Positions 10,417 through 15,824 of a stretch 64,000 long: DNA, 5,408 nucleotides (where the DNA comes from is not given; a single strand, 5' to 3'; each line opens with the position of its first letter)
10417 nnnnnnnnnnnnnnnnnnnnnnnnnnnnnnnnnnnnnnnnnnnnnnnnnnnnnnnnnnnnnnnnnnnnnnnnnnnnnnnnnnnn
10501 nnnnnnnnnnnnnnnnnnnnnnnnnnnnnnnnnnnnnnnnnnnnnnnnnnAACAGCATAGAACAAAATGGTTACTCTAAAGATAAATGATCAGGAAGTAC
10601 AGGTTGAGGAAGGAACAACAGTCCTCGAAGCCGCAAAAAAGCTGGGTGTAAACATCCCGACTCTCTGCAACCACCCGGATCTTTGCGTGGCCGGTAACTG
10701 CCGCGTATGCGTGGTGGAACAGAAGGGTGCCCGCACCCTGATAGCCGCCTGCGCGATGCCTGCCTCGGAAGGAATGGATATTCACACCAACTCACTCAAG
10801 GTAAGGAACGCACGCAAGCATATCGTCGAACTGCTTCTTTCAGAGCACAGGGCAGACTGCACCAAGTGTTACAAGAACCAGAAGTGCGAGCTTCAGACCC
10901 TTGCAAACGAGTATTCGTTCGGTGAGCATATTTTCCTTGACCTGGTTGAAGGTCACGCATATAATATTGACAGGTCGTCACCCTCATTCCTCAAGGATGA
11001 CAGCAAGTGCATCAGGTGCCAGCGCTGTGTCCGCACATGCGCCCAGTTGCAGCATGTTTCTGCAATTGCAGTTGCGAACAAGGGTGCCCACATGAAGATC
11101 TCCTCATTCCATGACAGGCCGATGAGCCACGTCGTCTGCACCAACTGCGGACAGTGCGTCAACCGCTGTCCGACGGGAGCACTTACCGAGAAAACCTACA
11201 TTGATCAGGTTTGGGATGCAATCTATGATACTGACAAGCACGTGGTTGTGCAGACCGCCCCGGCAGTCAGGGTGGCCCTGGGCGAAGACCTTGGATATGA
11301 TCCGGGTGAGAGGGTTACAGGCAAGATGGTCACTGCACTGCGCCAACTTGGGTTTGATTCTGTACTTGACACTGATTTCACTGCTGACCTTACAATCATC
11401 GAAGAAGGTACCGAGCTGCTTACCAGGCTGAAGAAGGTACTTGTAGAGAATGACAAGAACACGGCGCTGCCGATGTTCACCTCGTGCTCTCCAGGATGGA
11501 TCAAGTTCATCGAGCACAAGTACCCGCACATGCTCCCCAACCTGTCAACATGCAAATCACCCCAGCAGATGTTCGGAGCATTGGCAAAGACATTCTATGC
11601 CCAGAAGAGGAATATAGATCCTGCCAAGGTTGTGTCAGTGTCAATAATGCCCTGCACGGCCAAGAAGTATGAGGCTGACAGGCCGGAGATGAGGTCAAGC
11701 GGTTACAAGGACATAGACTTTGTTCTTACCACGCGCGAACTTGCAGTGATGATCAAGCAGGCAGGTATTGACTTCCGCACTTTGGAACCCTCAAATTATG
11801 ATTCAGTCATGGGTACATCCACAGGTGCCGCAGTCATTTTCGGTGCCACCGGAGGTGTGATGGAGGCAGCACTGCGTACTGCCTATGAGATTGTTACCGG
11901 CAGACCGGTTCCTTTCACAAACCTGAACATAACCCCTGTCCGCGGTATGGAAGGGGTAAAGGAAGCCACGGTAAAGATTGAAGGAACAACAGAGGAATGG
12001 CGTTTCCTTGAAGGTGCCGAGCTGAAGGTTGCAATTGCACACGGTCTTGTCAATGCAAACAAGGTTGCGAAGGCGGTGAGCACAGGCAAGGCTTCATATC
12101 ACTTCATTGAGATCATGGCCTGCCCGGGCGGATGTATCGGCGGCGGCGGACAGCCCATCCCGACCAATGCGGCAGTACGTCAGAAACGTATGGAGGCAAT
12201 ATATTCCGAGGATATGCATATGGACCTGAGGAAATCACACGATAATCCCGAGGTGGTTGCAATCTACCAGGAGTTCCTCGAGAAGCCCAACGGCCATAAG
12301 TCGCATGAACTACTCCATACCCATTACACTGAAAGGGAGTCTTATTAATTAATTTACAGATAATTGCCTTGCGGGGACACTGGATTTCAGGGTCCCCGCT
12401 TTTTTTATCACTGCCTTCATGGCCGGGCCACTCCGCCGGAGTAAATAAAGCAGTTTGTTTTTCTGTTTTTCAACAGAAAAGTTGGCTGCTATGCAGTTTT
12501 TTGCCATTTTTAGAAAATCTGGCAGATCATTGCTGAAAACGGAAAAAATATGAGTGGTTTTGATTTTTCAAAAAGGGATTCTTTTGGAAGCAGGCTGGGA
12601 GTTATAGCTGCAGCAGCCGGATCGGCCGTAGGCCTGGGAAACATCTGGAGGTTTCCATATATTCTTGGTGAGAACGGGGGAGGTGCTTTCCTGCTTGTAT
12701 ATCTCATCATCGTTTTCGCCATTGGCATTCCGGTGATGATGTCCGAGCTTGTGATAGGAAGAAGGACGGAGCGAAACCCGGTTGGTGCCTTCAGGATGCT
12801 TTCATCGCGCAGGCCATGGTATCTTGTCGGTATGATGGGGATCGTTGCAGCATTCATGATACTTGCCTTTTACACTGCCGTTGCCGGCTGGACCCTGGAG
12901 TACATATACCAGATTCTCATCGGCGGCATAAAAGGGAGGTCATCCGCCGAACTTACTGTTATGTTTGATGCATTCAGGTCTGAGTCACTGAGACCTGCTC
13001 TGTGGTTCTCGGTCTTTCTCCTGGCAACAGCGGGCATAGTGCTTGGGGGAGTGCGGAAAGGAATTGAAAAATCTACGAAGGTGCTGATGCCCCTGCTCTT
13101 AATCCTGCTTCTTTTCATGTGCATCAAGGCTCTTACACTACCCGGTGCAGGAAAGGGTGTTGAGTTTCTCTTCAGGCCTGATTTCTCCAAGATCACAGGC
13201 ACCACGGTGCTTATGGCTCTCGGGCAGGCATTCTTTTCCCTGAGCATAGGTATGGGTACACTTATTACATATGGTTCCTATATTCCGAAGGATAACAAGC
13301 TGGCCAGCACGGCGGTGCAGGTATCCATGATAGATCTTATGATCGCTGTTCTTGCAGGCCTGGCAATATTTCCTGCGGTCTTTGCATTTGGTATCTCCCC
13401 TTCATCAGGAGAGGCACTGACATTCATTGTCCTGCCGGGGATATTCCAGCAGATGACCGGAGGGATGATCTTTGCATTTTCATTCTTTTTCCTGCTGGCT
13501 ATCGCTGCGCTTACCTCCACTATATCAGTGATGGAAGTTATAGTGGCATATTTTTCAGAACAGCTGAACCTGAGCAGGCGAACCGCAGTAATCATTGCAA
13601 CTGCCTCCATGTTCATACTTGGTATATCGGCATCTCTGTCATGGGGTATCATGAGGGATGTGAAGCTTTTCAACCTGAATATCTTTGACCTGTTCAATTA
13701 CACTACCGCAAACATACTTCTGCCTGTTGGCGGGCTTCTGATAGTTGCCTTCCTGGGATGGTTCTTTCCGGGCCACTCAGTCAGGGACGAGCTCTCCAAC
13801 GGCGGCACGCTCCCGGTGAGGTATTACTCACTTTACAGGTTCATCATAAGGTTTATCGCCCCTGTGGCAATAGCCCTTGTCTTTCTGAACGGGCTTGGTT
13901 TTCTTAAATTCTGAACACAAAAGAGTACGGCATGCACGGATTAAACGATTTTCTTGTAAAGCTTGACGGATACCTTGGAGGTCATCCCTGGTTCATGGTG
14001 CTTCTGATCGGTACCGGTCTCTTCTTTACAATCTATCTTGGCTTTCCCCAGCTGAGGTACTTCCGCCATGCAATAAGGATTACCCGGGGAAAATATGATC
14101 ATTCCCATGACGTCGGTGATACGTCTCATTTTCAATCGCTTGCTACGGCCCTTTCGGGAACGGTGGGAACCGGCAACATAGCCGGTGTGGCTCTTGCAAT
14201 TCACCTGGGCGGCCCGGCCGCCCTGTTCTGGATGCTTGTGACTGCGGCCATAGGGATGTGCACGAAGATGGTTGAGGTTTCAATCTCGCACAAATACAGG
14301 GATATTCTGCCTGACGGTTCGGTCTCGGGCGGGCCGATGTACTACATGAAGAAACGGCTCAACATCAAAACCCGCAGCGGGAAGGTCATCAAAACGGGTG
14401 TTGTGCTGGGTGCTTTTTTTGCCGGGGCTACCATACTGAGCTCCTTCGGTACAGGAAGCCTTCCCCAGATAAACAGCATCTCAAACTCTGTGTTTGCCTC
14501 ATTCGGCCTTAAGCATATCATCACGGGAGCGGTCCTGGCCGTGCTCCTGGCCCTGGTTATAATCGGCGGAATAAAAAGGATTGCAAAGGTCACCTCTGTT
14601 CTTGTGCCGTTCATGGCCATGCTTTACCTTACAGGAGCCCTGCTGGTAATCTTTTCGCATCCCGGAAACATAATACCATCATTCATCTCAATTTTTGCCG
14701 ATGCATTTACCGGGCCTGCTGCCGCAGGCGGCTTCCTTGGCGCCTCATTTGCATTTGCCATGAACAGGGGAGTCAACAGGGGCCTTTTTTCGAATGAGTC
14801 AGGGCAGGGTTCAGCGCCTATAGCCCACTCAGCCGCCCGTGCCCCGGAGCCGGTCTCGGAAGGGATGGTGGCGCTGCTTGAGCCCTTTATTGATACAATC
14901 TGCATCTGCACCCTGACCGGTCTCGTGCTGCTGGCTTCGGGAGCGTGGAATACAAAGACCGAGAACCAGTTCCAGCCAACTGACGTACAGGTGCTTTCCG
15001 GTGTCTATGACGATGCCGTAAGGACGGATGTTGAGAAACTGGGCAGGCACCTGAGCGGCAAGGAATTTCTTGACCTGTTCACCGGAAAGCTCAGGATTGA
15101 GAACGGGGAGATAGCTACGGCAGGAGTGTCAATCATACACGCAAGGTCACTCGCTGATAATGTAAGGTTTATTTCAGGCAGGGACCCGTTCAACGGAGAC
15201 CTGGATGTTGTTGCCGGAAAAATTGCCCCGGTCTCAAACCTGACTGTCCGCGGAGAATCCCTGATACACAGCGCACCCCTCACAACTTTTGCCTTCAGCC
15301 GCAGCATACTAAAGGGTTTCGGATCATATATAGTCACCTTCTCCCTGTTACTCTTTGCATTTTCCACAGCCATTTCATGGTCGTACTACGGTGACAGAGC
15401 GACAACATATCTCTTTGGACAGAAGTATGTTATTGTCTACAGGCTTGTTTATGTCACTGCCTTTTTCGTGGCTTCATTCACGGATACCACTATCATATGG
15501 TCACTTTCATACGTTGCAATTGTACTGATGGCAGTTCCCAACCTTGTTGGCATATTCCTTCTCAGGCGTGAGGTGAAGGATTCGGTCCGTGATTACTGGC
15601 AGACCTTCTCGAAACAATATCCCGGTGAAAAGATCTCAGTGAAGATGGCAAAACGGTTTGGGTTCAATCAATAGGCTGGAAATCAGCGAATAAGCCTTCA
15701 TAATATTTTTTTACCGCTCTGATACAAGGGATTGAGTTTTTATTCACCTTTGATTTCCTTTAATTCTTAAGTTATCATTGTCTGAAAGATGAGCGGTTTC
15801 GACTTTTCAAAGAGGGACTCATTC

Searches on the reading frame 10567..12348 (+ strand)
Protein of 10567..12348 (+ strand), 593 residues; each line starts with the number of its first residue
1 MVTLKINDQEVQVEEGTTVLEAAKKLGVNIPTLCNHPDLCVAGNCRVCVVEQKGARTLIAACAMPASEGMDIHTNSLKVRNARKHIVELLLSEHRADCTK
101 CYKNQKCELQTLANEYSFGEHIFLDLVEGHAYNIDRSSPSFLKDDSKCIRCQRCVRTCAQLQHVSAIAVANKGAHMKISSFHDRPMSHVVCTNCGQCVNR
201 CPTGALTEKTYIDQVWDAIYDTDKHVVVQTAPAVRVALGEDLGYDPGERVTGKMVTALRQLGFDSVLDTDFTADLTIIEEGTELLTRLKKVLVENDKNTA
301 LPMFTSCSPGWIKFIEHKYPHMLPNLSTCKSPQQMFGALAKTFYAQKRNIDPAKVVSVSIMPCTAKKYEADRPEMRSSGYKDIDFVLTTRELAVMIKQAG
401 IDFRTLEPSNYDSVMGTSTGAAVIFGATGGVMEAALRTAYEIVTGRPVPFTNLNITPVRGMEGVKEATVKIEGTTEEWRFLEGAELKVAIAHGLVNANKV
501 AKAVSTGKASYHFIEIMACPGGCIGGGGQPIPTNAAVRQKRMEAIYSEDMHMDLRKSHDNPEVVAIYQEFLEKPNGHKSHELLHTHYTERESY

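Call 5: search_protein_families(library=ncbifam, proteins=[window:10567-12348:+])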
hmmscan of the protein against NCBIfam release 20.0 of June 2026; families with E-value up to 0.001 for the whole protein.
window:10567-12348:+ (593 aa): 24 families
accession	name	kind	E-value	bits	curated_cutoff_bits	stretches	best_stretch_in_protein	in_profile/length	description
NF040763.1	FeFe_hydrog_A6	exception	1.5e-265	882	765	1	2-590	1-571/571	NADH-dependent [FeFe] hydrogenase, group A6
NF040762.1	Hydr_FeFe_Clost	exception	4.3e-180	600.1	900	1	3-588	2-572/572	ferredoxin hydrogenase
TIGR02512.1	FeFe_hydrog_A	subfamily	1.1e-157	524.8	405.95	1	143-531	4-374/375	[FeFe] hydrogenase, group A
NF005745.0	PRK07569.1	equivalog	9.4e-54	182.3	333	1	2-210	4-211/238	bidirectional hydrogenase complex protein HoxU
TIGR04105.1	FeFe_hydrog_B1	subfamily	1.9e-50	171.9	450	2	144-483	140-445/462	monomeric [FeFe] hydrogenase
TIGR01973.1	NuoG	equivalog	3.8e-49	168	470.05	1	4-213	1-205/606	NADH-quinone oxidoreductase subunit NuoG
NF005895.0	PRK07860.1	equivalog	6.5e-37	127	802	1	1-211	17-225/811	NADH-quinone oxidoreductase subunit G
NF006305.0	PRK08493.1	equivalog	1.4e-30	106.1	591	1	1-211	1-226/819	NADH-quinone oxidoreductase subunit G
NF009454.0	PRK12814.1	equivalog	8.4e-25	87.2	916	1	2-99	4-101/657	putative NADPH-dependent glutamate synthase small subunit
NF004537.0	PRK05888.1-3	equivalog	9.2e-07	28.6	163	1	146-208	68-132/204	NADH-quinone oxidoreductase subunit NuoI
NF004546.0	PRK05888.3-3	equivalog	1.5e-06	27.7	260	1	145-221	63-139/196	NADH-quinone oxidoreductase subunit NuoI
TIGR01971.1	NuoI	subfamily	2.7e-06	27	113.05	1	144-210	40-102/121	NADH-quinone oxidoreductase, chain I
TIGR02912.1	sulfite_red_C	equivalog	4.2e-06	26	324.1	1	144-209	167-221/314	sulfite reductase subunit C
TIGR02494.1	PFLE_PFLC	subfamily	9.3e-06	25.1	174.35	1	138-242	40-135/293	glycyl-radical enzyme activating protein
NF007012.0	PRK09476.1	equivalog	1.1e-05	24.7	269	1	146-210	59-120/254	ferredoxin-type protein NapG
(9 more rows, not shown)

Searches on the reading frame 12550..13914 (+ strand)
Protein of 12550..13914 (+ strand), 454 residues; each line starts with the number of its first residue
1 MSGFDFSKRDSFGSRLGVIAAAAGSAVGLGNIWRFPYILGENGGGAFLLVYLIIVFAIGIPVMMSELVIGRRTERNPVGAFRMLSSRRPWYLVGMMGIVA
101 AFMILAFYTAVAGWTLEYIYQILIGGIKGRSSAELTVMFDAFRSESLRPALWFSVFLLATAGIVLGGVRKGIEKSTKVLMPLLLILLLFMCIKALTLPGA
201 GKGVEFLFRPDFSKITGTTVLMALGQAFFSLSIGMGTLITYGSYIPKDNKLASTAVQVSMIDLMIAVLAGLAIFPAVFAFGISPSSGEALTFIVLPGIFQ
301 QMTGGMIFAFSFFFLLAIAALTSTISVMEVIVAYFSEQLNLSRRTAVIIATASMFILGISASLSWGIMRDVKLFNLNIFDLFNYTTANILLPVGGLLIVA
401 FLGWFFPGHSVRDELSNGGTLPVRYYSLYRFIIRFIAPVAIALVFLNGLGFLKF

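Call 5: search_protein_families(library=ncbifam, proteins=[window:12550-13914:+])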
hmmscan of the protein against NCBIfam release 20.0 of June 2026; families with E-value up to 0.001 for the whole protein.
window:12550-13914:+ (454 aa): 1 family
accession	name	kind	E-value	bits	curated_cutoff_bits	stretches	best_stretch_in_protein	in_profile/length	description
NF037979.1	Na_transp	subfamily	2.7e-45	155.1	50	1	23-383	12-369/419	sodium-dependent transporter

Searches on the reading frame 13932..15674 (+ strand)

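Call 5: search_protein_families(library=ncbifam, proteins=[window:13932-15674:+])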
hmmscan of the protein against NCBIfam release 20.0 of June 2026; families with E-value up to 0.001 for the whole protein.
window:13932-15674:+ (580 aa): 1 family
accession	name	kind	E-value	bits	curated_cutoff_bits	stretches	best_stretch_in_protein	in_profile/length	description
TIGR00835.1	agcS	subfamily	1.6e-154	514.9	272.65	1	21-555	4-424/424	amino acid carrier protein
